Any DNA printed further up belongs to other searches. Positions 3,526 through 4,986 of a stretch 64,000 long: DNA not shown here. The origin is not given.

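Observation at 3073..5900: Island core module: XRE regulator, DUF5659-like, P-loop/winged-helix replication-like protein and TerS-like HTH protein. Possible phage-satellite-type or mobilizable element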

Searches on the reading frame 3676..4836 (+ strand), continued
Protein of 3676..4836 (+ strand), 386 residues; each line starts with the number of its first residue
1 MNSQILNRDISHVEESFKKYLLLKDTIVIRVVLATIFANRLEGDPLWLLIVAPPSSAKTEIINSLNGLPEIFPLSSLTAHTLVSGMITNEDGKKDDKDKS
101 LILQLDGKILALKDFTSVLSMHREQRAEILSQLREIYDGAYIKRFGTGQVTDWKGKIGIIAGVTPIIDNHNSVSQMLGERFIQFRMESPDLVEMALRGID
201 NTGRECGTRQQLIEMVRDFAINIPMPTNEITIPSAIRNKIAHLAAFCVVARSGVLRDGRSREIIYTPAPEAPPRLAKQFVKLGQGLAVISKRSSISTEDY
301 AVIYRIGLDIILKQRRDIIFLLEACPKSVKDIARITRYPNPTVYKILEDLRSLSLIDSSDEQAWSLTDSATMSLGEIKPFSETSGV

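Call 98: search_protein_families(library=pfam, alignment_id=A3, max_evalue=0.001)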
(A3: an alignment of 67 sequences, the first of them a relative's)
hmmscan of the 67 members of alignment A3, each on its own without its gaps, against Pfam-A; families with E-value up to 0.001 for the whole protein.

A. member 1, P0079 (665 aa): 1 family
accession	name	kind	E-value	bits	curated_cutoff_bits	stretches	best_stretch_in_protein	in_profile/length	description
PF09250.16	Prim-Pol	-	4.5e-33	115.4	22.8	1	30-175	1-158/158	Bifunctional DNA primase/polymerase, N-terminal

B. families by the number of members that match (of 67 scanned): 26 families (the first 25 are shown)
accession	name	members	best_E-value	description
PF09339.16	HTH_IclR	16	6.3e-07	IclR helix-turn-helix domain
PF09250.16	Prim-Pol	14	6.5e-44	Bifunctional DNA primase/polymerase, N-terminal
PF08708.16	PriCT_1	8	6.5e-17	Primase C terminal 1 (PriCT-1)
PF13155.12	Toprim_2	8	5.8e-13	Toprim-like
PF22763.1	NrS1-1_pol-like_HBD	5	8.2e-25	NrS-1 polymerase HBD domain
PF01807.25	Zn_ribbon_DnaG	5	1.7e-09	CHC2 zinc finger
PF13662.12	Toprim_4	4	1e-07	Toprim domain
PF12802.13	MarR_2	4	1.8e-05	MarR family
PF12840.13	HTH_20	3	4.5e-06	Helix-turn-helix domain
PF16793.10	RepB_primase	3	6.1e-05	RepB DNA-primase N-terminal domain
PF08220.18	HTH_DeoR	3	0.00011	DeoR-like helix-turn-helix domain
PF01751.28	Toprim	2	3.6e-06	Toprim domain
PF08279.18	HTH_11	2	6.7e-06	HTH domain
PF04703.18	FaeA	2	0.00022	FaeA-like protein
PF08100.18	Dimerisation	2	0.00034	O-methyltransferase dimerisation domain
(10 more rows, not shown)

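Call 103: search_protein_families(library=phrogs, proteins=[L002:10144-10779:+, L177:4136-4783:+], max_evalue=0.01)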
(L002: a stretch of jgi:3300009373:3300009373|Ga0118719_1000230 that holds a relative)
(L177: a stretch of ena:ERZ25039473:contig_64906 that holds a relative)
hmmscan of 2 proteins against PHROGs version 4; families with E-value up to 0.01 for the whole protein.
L002:10144-10779:+ (211 aa): 0 families

L177:4136-4783:+ (215 aa): 6 families
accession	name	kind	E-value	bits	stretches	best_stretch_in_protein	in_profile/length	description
phrog_645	-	DNA, RNA and nucleotide metabolism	5.4e-05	24.4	1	5-57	8-61/196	Rnase E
phrog_664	-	DNA, RNA and nucleotide metabolism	0.00019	22.3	1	19-71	37-91/210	DNA binding protein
phrog_2538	-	head and packaging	0.00061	20.9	1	29-128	12-97/129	terminase small subunit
phrog_3855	-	DNA, RNA and nucleotide metabolism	0.0049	18.3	1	23-55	68-100/115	HTH DNA binding protein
phrog_6081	-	unknown function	0.0083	16.7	0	8-59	42-93/169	-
phrog_4151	-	DNA, RNA and nucleotide metabolism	0.0091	16.8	0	30-98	16-60/154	DNA binding protein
